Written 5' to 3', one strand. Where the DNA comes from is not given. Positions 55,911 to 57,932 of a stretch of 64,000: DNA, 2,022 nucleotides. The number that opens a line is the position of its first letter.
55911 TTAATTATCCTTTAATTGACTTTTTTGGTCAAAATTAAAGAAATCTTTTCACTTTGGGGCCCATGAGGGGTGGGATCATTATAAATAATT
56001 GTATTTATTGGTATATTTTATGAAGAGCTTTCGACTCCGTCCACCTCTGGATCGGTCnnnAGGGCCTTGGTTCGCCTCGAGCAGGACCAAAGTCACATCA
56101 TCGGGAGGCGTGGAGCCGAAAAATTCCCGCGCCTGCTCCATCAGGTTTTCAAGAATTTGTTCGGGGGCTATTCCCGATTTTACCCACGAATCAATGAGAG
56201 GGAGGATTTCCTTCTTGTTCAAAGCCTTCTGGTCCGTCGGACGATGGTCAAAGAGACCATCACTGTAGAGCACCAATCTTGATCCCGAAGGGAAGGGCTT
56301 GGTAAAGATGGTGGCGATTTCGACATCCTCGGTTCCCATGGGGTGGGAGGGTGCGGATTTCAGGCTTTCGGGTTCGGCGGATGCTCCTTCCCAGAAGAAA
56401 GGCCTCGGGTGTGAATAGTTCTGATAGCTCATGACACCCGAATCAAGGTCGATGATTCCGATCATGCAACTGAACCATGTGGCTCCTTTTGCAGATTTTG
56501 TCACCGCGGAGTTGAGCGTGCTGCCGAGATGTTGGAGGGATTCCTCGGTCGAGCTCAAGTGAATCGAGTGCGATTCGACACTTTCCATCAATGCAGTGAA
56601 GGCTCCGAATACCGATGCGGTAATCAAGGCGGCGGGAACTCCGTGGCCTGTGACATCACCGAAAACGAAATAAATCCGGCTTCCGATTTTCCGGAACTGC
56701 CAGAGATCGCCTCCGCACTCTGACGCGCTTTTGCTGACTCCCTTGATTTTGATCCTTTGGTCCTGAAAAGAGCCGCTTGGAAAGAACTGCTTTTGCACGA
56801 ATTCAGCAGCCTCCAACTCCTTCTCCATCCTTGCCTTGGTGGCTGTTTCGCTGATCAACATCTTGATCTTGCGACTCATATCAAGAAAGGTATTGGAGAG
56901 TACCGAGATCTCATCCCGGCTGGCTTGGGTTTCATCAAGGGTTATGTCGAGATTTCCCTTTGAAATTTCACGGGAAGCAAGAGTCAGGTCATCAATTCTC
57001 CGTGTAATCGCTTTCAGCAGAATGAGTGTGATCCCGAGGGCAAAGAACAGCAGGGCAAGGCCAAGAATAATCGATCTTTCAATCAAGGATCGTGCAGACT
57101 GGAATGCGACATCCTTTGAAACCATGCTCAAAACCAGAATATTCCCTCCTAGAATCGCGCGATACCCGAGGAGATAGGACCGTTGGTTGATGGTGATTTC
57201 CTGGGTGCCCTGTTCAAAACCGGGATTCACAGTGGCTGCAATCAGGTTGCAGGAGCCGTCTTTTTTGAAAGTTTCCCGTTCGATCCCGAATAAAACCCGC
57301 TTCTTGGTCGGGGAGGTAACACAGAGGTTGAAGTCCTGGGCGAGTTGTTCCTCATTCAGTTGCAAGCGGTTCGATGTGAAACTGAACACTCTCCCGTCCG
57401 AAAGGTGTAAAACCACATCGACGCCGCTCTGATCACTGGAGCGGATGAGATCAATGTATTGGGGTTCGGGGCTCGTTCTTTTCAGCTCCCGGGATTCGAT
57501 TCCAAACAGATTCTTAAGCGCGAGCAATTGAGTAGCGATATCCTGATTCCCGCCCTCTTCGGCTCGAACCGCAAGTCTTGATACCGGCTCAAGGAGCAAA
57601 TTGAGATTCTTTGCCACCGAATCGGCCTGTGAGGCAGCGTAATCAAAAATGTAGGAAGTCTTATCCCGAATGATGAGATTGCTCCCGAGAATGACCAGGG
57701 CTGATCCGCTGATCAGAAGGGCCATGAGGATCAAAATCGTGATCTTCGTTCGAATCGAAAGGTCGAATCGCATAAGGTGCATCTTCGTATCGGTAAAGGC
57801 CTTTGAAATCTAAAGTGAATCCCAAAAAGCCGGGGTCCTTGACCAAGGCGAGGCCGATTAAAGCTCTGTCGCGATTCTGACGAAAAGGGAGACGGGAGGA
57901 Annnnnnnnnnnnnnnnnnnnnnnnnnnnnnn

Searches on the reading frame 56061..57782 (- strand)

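Call 104: search_protein_families(library=pfam, proteins=[window:56061-57782:-], max_evalue=0.001)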
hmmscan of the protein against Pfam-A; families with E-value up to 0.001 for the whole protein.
window:56061-57782:- (574 aa): 2 families
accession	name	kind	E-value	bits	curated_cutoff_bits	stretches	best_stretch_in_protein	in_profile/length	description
PF07228.17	SpoIIE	-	1.6e-31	110.2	25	1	368-569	3-190/192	Stage II sporulation protein E (SpoIIE)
PF00672.30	HAMP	-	9.6e-07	29.5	25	1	255-306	2-51/53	HAMP domain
